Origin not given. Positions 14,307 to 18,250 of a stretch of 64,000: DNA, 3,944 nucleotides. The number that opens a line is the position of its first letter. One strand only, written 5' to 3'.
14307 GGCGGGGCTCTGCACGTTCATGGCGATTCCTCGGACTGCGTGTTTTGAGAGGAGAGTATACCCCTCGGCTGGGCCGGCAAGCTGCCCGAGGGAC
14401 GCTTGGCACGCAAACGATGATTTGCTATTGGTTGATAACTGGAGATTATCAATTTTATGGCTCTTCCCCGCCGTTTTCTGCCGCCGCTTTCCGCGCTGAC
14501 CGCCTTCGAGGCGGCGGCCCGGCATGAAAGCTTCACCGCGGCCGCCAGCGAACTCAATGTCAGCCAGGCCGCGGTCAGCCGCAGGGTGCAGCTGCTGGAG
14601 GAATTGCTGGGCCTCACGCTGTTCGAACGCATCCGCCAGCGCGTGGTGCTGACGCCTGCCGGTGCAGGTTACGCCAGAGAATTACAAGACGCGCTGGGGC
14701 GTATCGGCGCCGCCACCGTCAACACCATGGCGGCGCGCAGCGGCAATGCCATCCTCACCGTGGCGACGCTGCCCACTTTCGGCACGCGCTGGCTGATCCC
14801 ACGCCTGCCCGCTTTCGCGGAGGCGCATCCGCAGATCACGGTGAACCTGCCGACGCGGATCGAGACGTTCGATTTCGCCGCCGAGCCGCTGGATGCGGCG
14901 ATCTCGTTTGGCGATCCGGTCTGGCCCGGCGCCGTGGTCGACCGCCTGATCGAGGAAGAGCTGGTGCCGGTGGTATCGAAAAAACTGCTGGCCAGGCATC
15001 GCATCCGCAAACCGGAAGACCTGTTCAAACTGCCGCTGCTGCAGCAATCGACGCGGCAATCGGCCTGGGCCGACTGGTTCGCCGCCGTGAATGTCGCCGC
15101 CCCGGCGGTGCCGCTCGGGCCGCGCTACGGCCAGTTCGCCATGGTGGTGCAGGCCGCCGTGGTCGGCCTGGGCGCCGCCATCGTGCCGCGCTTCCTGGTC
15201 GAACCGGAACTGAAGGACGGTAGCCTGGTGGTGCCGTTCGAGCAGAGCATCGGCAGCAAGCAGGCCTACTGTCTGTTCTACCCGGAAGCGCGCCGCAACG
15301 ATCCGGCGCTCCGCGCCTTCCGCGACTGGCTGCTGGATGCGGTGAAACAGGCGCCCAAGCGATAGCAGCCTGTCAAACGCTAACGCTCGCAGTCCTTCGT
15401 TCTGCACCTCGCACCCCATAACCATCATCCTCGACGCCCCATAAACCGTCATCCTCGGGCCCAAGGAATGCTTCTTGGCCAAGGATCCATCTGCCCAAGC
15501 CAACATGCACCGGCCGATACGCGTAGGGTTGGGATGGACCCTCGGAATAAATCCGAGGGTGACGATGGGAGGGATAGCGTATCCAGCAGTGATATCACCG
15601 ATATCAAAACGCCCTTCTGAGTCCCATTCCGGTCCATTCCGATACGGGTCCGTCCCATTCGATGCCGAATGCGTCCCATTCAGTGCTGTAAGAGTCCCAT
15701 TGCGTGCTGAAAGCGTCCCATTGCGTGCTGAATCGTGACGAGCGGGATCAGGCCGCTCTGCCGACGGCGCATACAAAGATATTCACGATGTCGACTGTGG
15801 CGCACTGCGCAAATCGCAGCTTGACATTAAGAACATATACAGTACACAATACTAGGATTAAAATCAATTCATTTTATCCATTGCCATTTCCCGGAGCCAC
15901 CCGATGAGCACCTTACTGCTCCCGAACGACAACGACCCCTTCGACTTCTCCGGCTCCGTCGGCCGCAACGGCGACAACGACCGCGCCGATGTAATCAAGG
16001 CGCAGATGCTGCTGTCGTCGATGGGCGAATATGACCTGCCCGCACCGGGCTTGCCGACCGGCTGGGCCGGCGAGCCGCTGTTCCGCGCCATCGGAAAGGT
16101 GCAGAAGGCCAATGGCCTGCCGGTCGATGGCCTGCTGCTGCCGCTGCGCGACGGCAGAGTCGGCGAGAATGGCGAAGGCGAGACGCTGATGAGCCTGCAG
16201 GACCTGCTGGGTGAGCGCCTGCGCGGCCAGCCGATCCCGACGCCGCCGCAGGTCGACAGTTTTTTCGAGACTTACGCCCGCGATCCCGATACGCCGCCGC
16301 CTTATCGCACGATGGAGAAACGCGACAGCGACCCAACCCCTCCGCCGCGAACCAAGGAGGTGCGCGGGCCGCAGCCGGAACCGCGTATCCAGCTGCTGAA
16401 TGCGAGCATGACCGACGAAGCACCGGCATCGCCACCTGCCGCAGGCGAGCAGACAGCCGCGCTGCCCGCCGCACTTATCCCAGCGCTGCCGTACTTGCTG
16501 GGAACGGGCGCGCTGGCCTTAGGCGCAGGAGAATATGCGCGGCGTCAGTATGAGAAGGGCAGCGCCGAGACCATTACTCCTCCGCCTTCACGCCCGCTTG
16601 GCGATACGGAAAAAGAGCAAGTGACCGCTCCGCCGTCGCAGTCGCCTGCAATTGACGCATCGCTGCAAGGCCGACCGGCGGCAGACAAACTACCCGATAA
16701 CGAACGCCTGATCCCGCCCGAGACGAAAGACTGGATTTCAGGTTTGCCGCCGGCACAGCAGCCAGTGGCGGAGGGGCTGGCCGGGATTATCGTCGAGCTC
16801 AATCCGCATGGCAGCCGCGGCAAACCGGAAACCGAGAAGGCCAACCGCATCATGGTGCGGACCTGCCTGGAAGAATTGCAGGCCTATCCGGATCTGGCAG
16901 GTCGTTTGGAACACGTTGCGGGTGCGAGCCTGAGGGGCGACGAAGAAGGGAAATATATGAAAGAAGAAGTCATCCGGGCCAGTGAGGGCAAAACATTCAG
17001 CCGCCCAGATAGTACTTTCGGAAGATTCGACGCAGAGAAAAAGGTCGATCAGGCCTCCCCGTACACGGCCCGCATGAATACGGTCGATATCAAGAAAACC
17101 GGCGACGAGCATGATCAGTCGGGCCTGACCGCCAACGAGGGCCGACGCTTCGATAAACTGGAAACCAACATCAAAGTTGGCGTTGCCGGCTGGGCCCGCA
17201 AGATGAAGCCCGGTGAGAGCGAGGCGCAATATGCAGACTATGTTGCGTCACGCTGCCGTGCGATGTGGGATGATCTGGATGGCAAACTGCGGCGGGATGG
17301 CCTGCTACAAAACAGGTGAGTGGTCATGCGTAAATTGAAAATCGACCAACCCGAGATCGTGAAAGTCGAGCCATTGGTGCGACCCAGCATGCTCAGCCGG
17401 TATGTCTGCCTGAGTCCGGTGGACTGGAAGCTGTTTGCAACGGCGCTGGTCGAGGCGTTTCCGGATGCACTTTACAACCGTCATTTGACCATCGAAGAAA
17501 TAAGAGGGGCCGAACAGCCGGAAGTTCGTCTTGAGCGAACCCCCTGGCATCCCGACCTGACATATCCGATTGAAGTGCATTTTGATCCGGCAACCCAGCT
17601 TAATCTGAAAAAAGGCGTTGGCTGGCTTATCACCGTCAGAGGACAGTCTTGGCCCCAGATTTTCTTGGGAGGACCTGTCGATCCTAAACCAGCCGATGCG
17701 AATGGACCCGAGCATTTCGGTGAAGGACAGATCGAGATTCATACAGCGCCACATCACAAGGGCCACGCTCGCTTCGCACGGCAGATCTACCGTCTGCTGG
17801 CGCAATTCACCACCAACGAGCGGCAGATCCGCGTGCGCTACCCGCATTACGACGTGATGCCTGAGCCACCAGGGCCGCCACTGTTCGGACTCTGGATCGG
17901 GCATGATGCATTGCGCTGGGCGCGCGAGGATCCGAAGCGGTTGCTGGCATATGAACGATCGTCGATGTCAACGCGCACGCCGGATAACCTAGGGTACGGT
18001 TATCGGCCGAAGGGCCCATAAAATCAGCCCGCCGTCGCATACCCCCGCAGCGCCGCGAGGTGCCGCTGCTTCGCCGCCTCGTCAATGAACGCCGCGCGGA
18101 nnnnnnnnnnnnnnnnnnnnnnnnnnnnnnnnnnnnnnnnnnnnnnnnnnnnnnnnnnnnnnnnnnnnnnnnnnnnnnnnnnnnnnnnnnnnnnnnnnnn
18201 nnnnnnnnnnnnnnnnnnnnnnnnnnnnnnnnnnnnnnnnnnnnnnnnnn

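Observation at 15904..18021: Candidate undescribed polymorphic toxin-immunity pair with a peptidoglycan-binding-like N-terminus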

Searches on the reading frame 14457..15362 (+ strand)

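Call 3: search_protein_families(library=pfam, proteins=[window:14457-15362:+], max_evalue=1)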
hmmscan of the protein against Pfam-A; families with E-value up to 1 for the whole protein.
window:14457-15362:+ (302 aa): 13 families
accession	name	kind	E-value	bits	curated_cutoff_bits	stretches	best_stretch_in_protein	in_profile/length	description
PF03466.25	LysR_substrate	-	9.9e-38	130.1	28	1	100-295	8-207/209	LysR substrate binding domain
PF00126.33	HTH_1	-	2.3e-21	75.9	26.6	1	12-69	2-59/60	Bacterial regulatory helix-turn-helix protein, lysR family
PF13556.12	HTH_30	-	0.00021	21.5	27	1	23-55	12-44/59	PucR C-terminal helix-turn-helix domain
PF13404.12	HTH_AsnC-type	-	0.0081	16.4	27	1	24-48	18-42/42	AsnC-type helix-turn-helix domain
PF25213.1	HVO_A0261_N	-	0.014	15.7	35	1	30-85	31-83/86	HVO_A0261 N-terminal domain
PF13518.12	HTH_28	-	0.017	15.6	25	1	16-49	5-38/52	Helix-turn-helix domain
PF08279.18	HTH_11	-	0.041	14.2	25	1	30-51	22-43/55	HTH domain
PF13542.12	HTH_Tnp_ISL3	-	0.045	13.7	27.4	1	19-44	23-47/51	Helix-turn-helix domain of transposase family ISL3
PF03846.20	SulA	-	0.064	13.9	23.1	1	189-209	19-39/91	Cell division inhibitor SulA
PF18024.7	HTH_50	-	0.12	12.6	27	1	19-45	19-45/50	Helix-turn-helix domain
PF12802.13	MarR_2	-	0.17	12.5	27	1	26-49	23-46/61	MarR family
PF12840.13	HTH_20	-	0.19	12.1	27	1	24-53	19-47/51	Helix-turn-helix domain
PF13412.12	HTH_24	-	0.24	11.5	21.9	1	27-49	21-43/48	Winged helix-turn-helix DNA-binding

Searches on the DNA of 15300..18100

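Call 92: search_rna_families(source=window, start=15300, end=18100, threshold=evalue, max_evalue=1)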
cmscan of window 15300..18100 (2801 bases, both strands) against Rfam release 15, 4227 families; matches with E-value up to 1: 1.
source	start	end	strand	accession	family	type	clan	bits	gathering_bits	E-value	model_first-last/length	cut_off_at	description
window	16503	16597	-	RF04083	MIR528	Gene; miRNA;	-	22.4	62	0.21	1-89/89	no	MIR528 microRNA precursor family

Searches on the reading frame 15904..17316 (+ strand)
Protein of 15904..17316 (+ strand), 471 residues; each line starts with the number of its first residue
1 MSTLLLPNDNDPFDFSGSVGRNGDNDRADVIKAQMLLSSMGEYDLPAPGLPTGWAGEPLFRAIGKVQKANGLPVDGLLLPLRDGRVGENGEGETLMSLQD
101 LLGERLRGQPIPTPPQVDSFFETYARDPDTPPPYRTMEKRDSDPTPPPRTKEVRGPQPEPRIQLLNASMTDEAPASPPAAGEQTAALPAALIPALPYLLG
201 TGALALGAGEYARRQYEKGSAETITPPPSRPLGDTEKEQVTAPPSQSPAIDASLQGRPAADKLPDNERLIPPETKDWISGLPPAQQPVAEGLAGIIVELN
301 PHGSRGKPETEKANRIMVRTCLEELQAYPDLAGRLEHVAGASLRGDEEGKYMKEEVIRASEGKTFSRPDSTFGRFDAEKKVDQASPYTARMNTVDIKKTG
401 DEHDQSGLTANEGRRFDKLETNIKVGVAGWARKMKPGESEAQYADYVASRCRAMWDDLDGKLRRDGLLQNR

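Call 3: search_protein_families(library=pfam, proteins=[window:15904-17316:+], max_evalue=1)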
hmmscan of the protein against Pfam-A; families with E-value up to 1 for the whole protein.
window:15904-17316:+ (471 aa): 1 family
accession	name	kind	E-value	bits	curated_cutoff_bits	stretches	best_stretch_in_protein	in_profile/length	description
PF01471.23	PG_binding_1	-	1.8e-06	28.5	23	1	27-76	2-47/57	Putative peptidoglycan binding domain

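Call 4: search_protein_families(library=ncbifam, proteins=[window:15904-17316:+], max_evalue=1)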
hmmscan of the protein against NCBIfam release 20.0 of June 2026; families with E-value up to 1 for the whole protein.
window:15904-17316:+ (471 aa): 1 family
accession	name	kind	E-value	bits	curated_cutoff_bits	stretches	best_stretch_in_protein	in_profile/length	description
NF011013.0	PRK14441.1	equivalog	0.12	12.5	114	0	422-442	28-48/93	acylphosphatase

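Call 5: find_homologous_proteins(query=window:15904-17316:+)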
Query window:15904-17316:+ (471 aa): 53 proteins with E <= 0.001 among 8000 candidates.
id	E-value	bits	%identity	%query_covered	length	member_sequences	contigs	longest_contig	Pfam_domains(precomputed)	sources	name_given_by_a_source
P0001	0.0e+0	1057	100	100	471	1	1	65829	PF01471.24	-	-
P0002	4.4e-278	941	90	100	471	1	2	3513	PF01471.24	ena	-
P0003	1.7e-246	837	81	100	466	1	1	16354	PF01471.24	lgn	-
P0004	2.6e-229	780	77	98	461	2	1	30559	PF01471.24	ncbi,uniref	ncbi:peptidoglycan-binding protein [Ferrovibrio terrae]|uniref:peptidoglycan-binding domain-containi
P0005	3.5e-226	770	75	100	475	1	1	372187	PF01471.24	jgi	jgi:hypothetical protein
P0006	6.0e-226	769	74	99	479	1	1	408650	PF01471.24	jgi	jgi:hypothetical protein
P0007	1.3e-217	741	73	100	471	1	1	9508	PF01471.24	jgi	jgi:hypothetical protein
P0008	6.2e-212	723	71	100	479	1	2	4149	PF01471.24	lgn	-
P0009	1.1e-211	722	69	100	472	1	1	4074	PF01471.24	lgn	-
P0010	8.9e-211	719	76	94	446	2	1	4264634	PF01471.24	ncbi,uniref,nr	ncbi:peptidoglycan-binding domain-containing protein [Ferrovibrio terrae]|uniref:peptidoglycan-bindi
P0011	4.9e-197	674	76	88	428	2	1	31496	-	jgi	-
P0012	4.3e-189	647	64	100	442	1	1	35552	PF01471.24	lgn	-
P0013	3.1e-182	625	64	100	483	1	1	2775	PF01471.24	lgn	-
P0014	1.9e-181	622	63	100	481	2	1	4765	PF01471.24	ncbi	-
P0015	4.9e-180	618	63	100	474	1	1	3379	PF01471.24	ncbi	-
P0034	9.0e-84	300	81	38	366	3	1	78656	PF01471.24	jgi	jgi:hypothetical protein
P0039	3.4e-80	288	53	25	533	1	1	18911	PF01471.24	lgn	-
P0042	2.1e-78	282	77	38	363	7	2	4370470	PF01471.24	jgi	jgi:hypothetical protein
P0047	4.7e-46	176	68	26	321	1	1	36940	PF01471.24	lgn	-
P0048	7.5e-46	175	69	27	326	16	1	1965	PF01471.24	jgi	jgi:hypothetical protein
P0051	2.3e-34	137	59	25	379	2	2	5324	PF01471.24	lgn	-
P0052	7.7e-30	122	57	25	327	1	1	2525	PF01471.24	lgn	-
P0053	3.2e-27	114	58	24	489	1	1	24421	PF01471.24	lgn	-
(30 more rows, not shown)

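Call 19: find_homologous_proteins(query=A1, max_evalue=0.001)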
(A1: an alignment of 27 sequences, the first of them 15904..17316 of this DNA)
Query A1 (27 sequences) (471 aa, profile of the alignment): 58 proteins with E <= 0.001 among 8000 candidates.
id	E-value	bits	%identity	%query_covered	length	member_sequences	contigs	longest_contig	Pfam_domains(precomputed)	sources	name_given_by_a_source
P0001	2.5e-103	365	100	100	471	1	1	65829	PF01471.24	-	-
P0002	5.8e-100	354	90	100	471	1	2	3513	PF01471.24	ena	-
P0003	5.2e-97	344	81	100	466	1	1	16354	PF01471.24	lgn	-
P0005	1.4e-96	343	75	100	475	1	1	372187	PF01471.24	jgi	jgi:hypothetical protein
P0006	2.6e-95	338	74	99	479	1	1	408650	PF01471.24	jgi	jgi:hypothetical protein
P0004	2.5e-92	329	77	98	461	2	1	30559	PF01471.24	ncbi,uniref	ncbi:peptidoglycan-binding protein [Ferrovibrio terrae]|uniref:peptidoglycan-binding domain-containi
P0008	5.9e-92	327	71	100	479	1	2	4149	PF01471.24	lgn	-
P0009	1.4e-91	326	69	100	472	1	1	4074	PF01471.24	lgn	-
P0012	3.1e-91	325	64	100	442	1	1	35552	PF01471.24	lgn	-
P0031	4.4e-88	315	47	97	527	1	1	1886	PF01471.24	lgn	-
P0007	2.2e-87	312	73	100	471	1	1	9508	PF01471.24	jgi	jgi:hypothetical protein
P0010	9.7e-86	307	76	94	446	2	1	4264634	PF01471.24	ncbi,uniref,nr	ncbi:peptidoglycan-binding domain-containing protein [Ferrovibrio terrae]|uniref:peptidoglycan-bindi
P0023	3.1e-85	305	59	98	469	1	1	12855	PF01471.24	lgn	-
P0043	7.6e-82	294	41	97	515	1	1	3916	PF01471.24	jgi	-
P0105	1.0e-81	294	30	34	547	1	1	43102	-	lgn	-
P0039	5.9e-61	225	53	25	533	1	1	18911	PF01471.24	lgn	-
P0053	1.2e-40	158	58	24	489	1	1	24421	PF01471.24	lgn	-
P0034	9.8e-22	96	81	38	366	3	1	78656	PF01471.24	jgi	jgi:hypothetical protein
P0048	4.5e-20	91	69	27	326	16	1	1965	PF01471.24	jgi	jgi:hypothetical protein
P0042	6.7e-20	90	77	38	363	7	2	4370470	PF01471.24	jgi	jgi:hypothetical protein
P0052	3.3e-19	88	57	25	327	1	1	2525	PF01471.24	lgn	-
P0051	1.1e-18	86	59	25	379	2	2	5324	PF01471.24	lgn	-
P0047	3.2e-18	85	68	26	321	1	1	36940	PF01471.24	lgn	-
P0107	1.3e-8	53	-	-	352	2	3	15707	-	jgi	-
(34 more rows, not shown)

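Call 24: search_protein_families(library=pfam, proteins=[P0034, P0042, P0047, P0048, P0051, P0052, P0053, P0039, P0107, P0105], max_evalue=0.01)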
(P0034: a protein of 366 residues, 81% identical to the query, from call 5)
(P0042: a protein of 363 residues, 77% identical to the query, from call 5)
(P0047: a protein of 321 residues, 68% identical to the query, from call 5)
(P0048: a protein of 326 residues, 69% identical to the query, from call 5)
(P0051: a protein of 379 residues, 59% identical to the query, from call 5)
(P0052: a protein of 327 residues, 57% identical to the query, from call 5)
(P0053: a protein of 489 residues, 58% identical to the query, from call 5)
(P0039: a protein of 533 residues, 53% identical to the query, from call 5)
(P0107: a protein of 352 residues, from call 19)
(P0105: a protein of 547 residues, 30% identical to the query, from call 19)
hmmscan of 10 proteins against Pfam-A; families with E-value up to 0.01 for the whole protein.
P0034 (366 aa): 2 families
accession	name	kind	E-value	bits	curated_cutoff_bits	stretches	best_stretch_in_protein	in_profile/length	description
PF01471.23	PG_binding_1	-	5.2e-06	27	23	1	27-76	2-47/57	Putative peptidoglycan binding domain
PF01464.25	SLT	-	0.005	16.8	21.3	0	282-328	42-91/117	Transglycosylase SLT domain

P0042 (363 aa): 2 families
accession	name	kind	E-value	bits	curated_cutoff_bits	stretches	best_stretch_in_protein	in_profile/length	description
PF01471.23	PG_binding_1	-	1.9e-06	28.4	23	1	27-76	2-47/57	Putative peptidoglycan binding domain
PF01464.25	SLT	-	0.0089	16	21.3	0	294-328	57-91/117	Transglycosylase SLT domain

P0047 (321 aa): 2 families
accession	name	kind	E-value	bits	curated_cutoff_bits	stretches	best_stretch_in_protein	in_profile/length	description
PF01471.23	PG_binding_1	-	2.1e-07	31.5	23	1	26-77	2-49/57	Putative peptidoglycan binding domain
PF01464.25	SLT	-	0.0032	17.5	21.3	0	240-281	44-88/117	Transglycosylase SLT domain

P0048 (326 aa): 2 families
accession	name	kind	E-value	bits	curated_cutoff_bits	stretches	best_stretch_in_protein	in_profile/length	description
PF01471.23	PG_binding_1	-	1.2e-07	32.3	23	1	30-79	2-47/57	Putative peptidoglycan binding domain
PF01464.25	SLT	-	0.00035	20.6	21.3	1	206-303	7-99/117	Transglycosylase SLT domain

P0051 (379 aa): 1 family
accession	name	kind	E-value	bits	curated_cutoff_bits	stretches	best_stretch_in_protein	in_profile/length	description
PF01471.23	PG_binding_1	-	6.5e-10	39.5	23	1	39-87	3-47/57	Putative peptidoglycan binding domain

P0052 (327 aa): 1 family
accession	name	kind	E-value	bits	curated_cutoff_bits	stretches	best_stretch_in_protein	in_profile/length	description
PF01471.23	PG_binding_1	-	8.6e-07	29.5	23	1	26-75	2-47/57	Putative peptidoglycan binding domain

P0053 (489 aa): 1 family
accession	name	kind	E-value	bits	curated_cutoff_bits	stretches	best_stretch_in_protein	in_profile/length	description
PF01471.23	PG_binding_1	-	2.7e-10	40.7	23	1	28-79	2-49/57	Putative peptidoglycan binding domain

P0039 (533 aa): 1 family
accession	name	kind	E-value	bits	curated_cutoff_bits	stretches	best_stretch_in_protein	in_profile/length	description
PF01471.23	PG_binding_1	-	2.9e-06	27.8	23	1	31-81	1-47/57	Putative peptidoglycan binding domain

P0107 (352 aa): 0 families

P0105 (547 aa): 1 family
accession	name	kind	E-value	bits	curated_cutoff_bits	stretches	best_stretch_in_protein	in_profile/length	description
PF01471.23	PG_binding_1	-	0.0044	17.6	23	0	40-83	2-42/57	Putative peptidoglycan binding domain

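Call 52: search_solved_structures(query=A1, max_evalue=10)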
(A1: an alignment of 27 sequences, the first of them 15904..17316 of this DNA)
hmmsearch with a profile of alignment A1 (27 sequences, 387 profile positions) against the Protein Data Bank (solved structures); distinct sequences matched with E-value up to 10: 25.
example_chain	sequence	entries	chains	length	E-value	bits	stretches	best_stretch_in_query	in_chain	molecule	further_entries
7aj9_A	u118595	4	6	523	0.0041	20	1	33-73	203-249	L,D-transpeptidase YcbB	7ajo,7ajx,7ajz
4fet_B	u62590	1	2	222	0.0085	18.9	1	18-143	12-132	Spore cortex-lytic enzyme prepeptide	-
4lpq_A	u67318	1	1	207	0.015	18.1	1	19-74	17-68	ErfK/YbiS/YcfS/YnhG family protein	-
5tv7_A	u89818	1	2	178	0.023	17.5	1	15-73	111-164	Putative peptidoglycan-binding/hydrolysing protein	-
5nm7_G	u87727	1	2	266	0.031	17.1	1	18-73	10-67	Peptidoglycan-binding domain 1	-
4c2g_A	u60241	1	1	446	0.032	17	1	18-81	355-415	CARBOXY-TERMINAL PROCESSING PROTEASE CTPB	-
4c2f_A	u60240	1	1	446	0.033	17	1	18-81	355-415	CARBOXY-TERMINAL PROCESSING PROTEASE CTPB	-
4c2c_A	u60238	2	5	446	0.034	17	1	18-81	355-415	CARBOXY-TERMINAL PROCESSING PROTEASE CTPB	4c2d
4xxt_A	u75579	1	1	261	0.047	16.5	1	19-89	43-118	Fusion of predicted Zn-dependent amidase/peptidase (Cell wall hydrolase/DD-carboxypeptidas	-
4c2e_A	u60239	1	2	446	0.049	16.4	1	18-80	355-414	CARBOXY-TERMINAL PROCESSING PROTEASE CTPB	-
4c2h_A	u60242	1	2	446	0.052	16.4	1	18-80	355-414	CARBOXY-TERMINAL PROCESSING PROTEASE CTPB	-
9emm_E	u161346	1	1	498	0.064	16.1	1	24-94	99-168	Putative OxPP cycle protein OpcA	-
6tci_A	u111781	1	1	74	0.067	16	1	18-72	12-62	Spore cortex-lytic enzyme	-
9xps_S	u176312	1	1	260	0.07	15.9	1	18-72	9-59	Endolysin gp144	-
3bkh_A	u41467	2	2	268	0.073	15.9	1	18-72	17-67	lytic transglycosylase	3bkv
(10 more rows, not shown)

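Call 54: search_protein_families(library=phrogs, proteins=[window:15904-17316:+], max_evalue=0.1)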
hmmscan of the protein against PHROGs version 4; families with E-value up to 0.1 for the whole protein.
window:15904-17316:+ (471 aa): 0 families

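Call 55: search_protein_families(library=padloc, proteins=[window:15904-17316:+], max_evalue=0.1)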
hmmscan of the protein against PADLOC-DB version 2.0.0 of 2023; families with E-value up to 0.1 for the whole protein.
window:15904-17316:+ (471 aa): 0 families

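Call 57: find_encoding_contigs(protein=P0105, flank=5000, max_places=2)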
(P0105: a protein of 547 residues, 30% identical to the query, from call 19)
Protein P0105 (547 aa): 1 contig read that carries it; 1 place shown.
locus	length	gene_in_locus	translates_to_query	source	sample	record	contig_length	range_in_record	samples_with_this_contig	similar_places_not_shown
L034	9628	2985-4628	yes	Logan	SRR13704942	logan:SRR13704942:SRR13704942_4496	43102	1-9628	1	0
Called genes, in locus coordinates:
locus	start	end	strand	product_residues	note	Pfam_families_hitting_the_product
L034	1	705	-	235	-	?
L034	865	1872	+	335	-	PF00490:ALAD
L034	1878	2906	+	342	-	PF00248:Aldo_ket_red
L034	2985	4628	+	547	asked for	-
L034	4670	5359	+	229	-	-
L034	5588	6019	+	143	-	PF13340:DUF4096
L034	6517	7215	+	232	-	-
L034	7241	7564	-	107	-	-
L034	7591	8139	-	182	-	PF02627:CMD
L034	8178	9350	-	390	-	PF00266:Aminotran_5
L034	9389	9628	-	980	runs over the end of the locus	-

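Call 58: find_encoding_contigs(protein=P0034, flank=5000, max_places=2)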
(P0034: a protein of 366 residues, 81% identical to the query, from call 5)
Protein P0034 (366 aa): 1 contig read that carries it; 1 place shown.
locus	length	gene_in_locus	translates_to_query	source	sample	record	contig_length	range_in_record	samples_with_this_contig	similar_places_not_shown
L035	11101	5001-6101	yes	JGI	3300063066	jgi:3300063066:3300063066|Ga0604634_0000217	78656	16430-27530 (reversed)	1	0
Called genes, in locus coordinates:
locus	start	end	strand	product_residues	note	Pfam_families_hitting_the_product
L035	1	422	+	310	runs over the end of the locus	PF00106:adh_short, PF08659:KR, PF23441:SDR (weak), PF13561:adh_short_C2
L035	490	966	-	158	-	-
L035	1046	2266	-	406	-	PF02515:CoA_transf_3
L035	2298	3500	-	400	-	PF02771:Acyl-CoA_dh_N, PF02770:Acyl-CoA_dh_M, PF00441:Acyl-CoA_dh_1, PF08028:Acyl-CoA_dh_2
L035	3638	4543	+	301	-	PF00126:HTH_1, PF03466:LysR_substrate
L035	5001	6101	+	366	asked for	PF01471:PG_binding_1 (weak)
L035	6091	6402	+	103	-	-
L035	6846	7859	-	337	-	PF19326:AMP_deaminase (faint), PF00962:A_deaminase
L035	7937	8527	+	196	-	PF03729:DUF308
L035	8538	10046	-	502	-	PF02518:HATPase_c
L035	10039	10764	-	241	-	PF00072:Response_reg, PF00486:Trans_reg_C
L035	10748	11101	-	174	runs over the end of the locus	-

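Call 59: find_encoding_contigs(protein=P0047, flank=5000, max_places=2)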
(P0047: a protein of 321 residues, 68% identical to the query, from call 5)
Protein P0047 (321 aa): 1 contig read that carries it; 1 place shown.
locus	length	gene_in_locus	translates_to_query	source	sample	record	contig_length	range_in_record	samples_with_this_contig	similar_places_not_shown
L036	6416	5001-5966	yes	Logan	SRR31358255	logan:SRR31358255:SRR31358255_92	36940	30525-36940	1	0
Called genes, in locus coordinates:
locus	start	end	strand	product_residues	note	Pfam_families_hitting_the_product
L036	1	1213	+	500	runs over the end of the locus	PF02789:Peptidase_M17_N, PF00883:Peptidase_M17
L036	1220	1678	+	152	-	PF04364:DNA_pol3_chi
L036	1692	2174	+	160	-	PF13238:AAA_18 (faint), PF13671:AAA_33 (faint)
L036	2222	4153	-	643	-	PF00005:ABC_tran, PF02463:SMC_N (faint), PF00004:AAA (faint), PF13304:AAA_21 (faint), PF12848:ABC_tran_Xtn, PF00005:ABC_tran, PF16326:ABC_tran_CTD (weak)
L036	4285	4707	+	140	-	PF00334:NDK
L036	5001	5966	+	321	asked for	PF01471:PG_binding_1 (weak)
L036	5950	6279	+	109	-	-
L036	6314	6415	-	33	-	?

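Call 70: search_protein_families(library=pfam, proteins=[L034:2985-4625:+, L034:4670-5356:+, L035:6091-6399:+], max_evalue=1)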
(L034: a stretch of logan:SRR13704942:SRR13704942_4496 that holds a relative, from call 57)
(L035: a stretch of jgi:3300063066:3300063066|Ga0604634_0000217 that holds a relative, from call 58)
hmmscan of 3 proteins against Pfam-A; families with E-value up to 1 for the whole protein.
L034:2985-4625:+ (547 aa): 1 family
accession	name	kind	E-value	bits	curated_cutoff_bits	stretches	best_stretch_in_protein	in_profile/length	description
PF01471.23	PG_binding_1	-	0.0044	17.6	23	1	40-83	2-42/57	Putative peptidoglycan binding domain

L034:4670-5356:+ (229 aa): 0 families

L035:6091-6399:+ (103 aa): 0 families
